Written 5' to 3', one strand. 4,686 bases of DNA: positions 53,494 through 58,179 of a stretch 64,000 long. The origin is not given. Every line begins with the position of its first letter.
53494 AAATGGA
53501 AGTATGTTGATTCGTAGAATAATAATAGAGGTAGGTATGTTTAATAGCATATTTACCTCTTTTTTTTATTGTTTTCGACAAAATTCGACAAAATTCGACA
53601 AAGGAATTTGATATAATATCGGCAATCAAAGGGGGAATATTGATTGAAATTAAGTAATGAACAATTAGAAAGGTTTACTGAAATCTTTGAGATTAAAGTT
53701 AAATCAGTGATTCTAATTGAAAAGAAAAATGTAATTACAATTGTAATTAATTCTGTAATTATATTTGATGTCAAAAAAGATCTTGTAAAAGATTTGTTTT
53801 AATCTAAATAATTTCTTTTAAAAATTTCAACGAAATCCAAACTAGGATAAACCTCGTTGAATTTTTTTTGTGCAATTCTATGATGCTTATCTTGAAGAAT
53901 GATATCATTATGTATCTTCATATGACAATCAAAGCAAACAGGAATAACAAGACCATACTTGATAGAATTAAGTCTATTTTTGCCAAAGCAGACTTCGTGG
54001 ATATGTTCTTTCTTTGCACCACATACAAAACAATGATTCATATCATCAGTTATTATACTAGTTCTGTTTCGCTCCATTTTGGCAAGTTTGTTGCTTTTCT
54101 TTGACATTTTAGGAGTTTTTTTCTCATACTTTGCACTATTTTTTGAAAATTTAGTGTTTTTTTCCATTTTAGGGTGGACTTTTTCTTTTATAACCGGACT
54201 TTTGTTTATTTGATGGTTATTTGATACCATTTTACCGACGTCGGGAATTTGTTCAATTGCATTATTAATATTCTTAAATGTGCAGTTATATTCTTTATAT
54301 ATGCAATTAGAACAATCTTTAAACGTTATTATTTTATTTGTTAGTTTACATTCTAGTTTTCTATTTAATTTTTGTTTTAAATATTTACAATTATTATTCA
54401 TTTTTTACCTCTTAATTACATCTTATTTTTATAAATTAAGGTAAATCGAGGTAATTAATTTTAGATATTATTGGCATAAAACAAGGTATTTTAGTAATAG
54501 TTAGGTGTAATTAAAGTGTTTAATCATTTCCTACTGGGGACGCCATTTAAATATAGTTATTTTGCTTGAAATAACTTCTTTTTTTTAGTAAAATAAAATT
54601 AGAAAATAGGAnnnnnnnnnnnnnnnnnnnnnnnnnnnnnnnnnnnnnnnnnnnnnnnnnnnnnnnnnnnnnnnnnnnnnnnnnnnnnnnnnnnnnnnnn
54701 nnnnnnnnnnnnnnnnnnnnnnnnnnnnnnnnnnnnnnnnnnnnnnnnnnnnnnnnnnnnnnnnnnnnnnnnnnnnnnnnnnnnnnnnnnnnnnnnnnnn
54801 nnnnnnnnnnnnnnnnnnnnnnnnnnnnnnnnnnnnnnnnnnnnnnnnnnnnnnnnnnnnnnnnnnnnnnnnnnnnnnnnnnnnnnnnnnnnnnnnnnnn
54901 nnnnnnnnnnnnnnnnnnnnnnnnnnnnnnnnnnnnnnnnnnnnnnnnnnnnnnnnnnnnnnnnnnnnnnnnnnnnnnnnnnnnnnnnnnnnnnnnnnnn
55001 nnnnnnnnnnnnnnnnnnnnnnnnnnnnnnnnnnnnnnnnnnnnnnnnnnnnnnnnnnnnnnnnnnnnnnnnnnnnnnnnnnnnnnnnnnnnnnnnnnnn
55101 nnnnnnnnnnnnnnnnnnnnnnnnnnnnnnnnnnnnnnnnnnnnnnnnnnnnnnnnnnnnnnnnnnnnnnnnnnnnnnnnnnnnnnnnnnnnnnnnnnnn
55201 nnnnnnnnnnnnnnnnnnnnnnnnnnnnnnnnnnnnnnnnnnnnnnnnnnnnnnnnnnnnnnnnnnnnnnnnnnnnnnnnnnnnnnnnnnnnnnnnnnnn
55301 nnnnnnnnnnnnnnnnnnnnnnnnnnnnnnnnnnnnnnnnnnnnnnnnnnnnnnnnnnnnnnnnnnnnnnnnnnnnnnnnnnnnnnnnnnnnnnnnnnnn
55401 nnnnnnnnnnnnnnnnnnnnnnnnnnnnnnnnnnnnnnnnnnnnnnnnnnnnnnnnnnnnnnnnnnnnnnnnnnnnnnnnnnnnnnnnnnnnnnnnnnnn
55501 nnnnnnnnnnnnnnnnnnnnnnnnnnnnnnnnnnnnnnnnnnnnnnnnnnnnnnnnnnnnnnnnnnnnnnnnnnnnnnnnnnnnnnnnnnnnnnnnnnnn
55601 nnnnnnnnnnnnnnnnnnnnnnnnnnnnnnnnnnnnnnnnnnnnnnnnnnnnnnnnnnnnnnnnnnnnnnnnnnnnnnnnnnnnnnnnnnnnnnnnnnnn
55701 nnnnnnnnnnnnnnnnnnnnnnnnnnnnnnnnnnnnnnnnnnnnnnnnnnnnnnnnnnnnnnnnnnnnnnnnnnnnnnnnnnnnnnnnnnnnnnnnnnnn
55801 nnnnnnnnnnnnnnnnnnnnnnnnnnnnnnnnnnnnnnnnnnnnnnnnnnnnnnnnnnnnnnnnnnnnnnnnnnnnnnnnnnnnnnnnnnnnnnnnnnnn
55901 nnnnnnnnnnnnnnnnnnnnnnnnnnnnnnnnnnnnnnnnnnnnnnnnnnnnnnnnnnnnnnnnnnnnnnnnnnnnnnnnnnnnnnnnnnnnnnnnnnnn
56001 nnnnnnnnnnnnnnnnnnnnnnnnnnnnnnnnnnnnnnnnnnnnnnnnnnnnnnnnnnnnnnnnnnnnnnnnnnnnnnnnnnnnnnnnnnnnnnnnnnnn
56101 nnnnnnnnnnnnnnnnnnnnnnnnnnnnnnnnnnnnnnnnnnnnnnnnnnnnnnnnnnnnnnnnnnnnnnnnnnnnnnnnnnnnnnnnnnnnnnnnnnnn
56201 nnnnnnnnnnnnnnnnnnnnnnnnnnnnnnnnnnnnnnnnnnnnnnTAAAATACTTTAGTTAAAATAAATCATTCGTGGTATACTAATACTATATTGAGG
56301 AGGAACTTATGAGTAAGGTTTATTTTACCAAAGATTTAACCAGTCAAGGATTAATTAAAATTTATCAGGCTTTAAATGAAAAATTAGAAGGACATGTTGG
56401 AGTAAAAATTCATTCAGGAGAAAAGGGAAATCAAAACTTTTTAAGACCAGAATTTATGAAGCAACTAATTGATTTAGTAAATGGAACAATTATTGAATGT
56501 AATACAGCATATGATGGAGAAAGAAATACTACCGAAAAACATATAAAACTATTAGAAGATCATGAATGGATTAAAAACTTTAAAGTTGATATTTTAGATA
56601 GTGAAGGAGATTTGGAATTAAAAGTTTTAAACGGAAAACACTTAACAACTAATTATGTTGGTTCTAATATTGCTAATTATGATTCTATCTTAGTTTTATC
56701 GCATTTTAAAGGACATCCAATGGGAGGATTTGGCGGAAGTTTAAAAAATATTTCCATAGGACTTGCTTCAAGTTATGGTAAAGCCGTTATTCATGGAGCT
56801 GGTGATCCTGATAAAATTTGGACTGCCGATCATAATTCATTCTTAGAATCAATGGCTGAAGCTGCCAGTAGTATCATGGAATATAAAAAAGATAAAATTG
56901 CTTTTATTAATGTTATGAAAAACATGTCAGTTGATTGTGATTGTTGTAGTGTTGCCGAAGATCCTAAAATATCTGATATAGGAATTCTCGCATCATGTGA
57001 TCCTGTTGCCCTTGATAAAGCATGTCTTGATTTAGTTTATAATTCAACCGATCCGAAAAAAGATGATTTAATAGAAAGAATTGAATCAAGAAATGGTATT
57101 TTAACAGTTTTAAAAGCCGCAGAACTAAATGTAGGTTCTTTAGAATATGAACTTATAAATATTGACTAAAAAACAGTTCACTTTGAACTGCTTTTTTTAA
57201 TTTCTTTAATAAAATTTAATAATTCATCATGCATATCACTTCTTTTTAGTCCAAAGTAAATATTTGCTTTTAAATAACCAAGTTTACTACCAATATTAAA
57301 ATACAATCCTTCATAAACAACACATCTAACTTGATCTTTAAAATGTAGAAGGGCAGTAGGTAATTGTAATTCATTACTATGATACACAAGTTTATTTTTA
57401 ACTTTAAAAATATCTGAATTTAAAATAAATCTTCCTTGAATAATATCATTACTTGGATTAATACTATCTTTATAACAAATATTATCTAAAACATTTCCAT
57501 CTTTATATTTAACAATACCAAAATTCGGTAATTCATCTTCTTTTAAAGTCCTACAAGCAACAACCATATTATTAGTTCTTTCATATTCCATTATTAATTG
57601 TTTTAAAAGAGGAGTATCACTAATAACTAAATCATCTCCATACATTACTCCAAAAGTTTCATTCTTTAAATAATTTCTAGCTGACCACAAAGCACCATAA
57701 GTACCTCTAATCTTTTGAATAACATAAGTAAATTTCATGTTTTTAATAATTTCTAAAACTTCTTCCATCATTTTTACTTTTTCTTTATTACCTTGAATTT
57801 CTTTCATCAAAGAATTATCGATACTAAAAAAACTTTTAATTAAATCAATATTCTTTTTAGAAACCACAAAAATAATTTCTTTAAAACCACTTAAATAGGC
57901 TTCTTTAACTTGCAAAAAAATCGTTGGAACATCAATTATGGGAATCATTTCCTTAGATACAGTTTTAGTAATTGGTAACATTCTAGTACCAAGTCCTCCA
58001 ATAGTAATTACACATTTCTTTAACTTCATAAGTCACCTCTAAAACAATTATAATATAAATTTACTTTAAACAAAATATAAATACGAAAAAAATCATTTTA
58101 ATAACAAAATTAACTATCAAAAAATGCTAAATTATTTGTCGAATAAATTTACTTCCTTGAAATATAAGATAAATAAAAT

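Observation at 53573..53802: Three phased perfect Spo0A boxes on an extended -10 promoter driving an untracked 52-codon ORF: a sporulation-coupled prophage switch?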

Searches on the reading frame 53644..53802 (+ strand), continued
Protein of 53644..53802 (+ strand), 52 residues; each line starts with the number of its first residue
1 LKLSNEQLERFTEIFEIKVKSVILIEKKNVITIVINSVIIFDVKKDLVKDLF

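Call 100: list_cluster_members(proteins=[P0233, P0098])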
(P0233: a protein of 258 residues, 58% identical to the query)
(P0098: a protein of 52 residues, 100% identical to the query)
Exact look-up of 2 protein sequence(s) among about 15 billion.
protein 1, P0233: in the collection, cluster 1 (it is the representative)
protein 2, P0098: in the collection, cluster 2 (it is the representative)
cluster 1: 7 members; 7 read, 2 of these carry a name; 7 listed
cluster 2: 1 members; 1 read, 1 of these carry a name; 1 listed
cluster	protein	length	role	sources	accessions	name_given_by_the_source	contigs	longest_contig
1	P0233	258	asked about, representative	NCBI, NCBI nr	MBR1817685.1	MAG: sporulation transcription factor Spo0A [Bacilli bacterium] | sporulation transcription factor Spo0A [Bacilli bacterium]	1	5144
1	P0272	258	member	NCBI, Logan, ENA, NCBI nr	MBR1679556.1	MAG: sporulation transcription factor Spo0A [Bacilli bacterium] | sporulation transcription factor Spo0A [Bacilli bacterium]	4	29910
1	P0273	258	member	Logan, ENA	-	-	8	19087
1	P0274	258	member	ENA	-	-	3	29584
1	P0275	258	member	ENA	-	-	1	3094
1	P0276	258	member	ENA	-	-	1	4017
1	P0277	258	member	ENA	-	-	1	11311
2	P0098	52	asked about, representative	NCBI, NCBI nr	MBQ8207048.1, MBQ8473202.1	MAG: hypothetical protein IJZ77_06255 [Bacilli bacterium] | hypothetical protein [Bacilli bacterium]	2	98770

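Call 102: search_dna_similar(query=window:53644-53799:+, collection=phages, mode=protein, max_evalue=0.01)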
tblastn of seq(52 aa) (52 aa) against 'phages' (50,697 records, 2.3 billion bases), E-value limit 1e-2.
No match.

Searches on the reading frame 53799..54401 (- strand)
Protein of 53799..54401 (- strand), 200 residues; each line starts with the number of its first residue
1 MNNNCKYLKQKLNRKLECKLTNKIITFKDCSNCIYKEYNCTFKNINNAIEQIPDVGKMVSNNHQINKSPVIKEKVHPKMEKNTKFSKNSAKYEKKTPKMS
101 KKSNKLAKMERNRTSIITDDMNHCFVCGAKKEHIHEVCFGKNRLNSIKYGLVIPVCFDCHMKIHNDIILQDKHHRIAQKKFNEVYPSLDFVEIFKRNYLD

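Call 7: search_protein_families(library=pfam, proteins=[window:53799-54401:-], max_evalue=0.01)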
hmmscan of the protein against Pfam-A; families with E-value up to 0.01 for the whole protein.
window:53799-54401:- (200 aa): 0 families

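Call 13: search_protein_families(library=phrogs, proteins=[window:53799-54401:-], max_evalue=0.01)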
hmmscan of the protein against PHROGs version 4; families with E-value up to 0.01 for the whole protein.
window:53799-54401:- (200 aa): 2 families
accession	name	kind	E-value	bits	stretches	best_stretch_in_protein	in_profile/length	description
phrog_7566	-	unknown function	1.6e-17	64.5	1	113-199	4-96/96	-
phrog_22514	-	DNA, RNA and nucleotide metabolism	3e-07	31.7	1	67-185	16-130/187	HNH endonuclease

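Call 14: find_homologous_proteins(query=window:53799-54401:-)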
Query window:53799-54401:- (200 aa): 97 proteins with E <= 0.001 among 160 candidates.
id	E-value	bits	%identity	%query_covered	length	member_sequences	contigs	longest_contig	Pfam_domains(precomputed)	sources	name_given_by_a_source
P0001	1.1e-113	396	91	98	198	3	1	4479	-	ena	-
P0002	1.2e-90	320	90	81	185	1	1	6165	-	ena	-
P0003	3.8e-71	257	69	99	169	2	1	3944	-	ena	-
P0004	6.3e-71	256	67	99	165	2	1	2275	-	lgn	-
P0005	8.1e-70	252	67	100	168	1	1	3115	-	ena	-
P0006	1.0e-67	246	66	98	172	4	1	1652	-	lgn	-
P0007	7.2e-67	243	62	98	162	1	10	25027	-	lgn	-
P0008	1.6e-65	238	62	99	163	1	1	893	-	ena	-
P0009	2.2e-65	238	62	100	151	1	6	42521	-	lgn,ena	-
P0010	2.9e-65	238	63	99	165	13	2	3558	-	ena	-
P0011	8.9e-64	233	58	98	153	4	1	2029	-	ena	-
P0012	9.8e-61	223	57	99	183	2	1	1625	-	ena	-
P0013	1.1e-59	219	59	98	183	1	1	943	-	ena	-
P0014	3.8e-59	218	58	100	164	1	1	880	-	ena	-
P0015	7.3e-58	213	61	100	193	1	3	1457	-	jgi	-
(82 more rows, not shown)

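Call 15: find_encoding_contigs(protein=P0001, flank=4000, max_places=4)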
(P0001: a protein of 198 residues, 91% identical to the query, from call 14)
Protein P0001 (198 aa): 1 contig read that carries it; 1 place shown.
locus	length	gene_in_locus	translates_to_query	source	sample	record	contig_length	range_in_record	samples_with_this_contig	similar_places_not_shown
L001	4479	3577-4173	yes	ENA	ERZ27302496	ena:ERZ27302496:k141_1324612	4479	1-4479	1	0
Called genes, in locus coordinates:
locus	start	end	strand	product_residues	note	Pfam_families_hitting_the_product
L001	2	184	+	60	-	?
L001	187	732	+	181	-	-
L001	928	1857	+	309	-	PF13310:Virulence_RhuM, PF02661:Fic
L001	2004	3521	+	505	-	PF00239:Resolvase, PF07508:Recombinase, PF13408:Zn_ribbon_recom (weak)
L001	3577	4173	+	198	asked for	-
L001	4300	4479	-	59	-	?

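Call 16: find_encoding_contigs(protein=P0002, flank=4000, max_places=4)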
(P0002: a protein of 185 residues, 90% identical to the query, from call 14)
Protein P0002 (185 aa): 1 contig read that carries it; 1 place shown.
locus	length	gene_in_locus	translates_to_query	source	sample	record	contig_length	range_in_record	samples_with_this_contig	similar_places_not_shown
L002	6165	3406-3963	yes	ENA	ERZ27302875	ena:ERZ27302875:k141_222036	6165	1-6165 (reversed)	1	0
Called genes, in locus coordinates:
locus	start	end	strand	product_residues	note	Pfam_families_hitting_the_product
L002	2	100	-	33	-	?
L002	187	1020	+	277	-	-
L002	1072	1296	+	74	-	PF01106:NifU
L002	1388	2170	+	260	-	PF03419:Peptidase_U4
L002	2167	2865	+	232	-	PF04542:Sigma70_r2, PF04545:Sigma70_r4, PF01381:HTH_3 (weak)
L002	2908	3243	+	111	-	-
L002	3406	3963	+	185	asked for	-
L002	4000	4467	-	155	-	-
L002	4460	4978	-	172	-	PF13274:SocA_Panacea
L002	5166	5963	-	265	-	PF01636:APH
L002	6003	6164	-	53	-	?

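Call 17: find_encoding_contigs(protein=P0003, flank=4000, max_places=4)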
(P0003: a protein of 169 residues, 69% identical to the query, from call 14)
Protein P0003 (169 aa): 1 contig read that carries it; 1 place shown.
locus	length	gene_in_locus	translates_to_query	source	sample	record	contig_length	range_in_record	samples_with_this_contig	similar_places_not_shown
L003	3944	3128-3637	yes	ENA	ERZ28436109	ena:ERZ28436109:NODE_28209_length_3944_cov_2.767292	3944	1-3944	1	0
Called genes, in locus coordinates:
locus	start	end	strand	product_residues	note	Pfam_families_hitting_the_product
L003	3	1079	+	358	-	?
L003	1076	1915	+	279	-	PF04055:Radical_SAM, PF13186:SPASM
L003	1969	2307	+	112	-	PF12773:DZR (faint), PF13240:Zn_Ribbon_1 (weak), PF05154:TM2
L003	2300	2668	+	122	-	PF10825:DUF2752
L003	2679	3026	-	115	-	PF02535:Zip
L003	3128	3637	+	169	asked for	-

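Call 30: find_related_loci(query=A1, collection=viral_contigs, flank=3000)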
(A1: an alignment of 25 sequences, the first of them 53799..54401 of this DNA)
Query A1 (200 aa) in viral_contigs; peptide patterns used: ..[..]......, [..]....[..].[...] (x = any residue, [..] = any of these).
205 stretches matched a pattern; 31 encode a relative of the query (tblastn E <= 1e-3); 31 distinct loci.
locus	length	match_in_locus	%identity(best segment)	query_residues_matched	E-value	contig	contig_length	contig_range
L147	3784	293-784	44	1-200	8e-41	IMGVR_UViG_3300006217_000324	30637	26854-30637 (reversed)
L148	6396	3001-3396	46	66-199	3e-38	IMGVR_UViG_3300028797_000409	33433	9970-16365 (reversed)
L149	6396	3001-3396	46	66-199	3e-38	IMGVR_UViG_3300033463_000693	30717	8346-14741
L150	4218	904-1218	55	95-199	3e-35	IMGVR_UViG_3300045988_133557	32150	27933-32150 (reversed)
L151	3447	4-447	40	4-199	9e-34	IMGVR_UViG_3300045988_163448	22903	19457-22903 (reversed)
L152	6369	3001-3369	47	83-199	3e-33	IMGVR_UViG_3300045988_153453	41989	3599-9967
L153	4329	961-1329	47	83-199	3e-33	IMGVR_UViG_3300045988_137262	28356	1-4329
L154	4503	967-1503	39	1-199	4e-33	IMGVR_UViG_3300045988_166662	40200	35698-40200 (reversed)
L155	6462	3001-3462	36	18-200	5e-32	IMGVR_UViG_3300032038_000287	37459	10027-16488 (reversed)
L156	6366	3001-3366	47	87-199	3e-31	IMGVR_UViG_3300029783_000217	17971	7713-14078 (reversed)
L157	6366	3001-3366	47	87-199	3e-31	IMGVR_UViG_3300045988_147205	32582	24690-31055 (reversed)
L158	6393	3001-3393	43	71-199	4e-31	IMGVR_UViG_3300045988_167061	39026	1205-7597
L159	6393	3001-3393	43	71-199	4e-31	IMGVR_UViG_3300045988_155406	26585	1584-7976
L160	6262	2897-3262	48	87-199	8e-31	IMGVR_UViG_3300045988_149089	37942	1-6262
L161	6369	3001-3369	47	86-199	1e-31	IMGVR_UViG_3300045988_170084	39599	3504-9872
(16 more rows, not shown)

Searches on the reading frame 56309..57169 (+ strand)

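Call 7: search_protein_families(library=pfam, proteins=[window:56309-57169:+], max_evalue=0.01)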
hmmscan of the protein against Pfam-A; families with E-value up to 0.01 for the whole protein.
window:56309-57169:+ (286 aa): 1 family
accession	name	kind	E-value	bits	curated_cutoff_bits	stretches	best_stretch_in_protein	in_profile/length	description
PF04015.17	DUF362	-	8.3e-46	157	24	1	30-241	1-200/200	Domain of unknown function (DUF362)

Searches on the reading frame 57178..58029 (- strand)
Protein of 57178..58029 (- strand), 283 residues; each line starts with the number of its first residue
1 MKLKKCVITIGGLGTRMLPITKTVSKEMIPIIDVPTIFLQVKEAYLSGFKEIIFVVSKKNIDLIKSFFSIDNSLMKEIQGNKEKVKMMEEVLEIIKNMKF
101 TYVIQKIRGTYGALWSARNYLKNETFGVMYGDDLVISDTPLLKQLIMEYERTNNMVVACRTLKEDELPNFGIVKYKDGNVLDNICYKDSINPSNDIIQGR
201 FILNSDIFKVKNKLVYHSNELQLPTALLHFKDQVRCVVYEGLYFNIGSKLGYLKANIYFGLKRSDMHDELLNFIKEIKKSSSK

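Call 7: search_protein_families(library=pfam, proteins=[window:57178-58029:-], max_evalue=0.01)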
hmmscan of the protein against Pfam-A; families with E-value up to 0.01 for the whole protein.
window:57178-58029:- (283 aa): 1 family
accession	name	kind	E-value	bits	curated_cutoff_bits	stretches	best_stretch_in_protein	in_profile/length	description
PF00483.29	NTP_transferase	-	2.4e-17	63.8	21.2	1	6-213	2-190/245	Nucleotidyl transferase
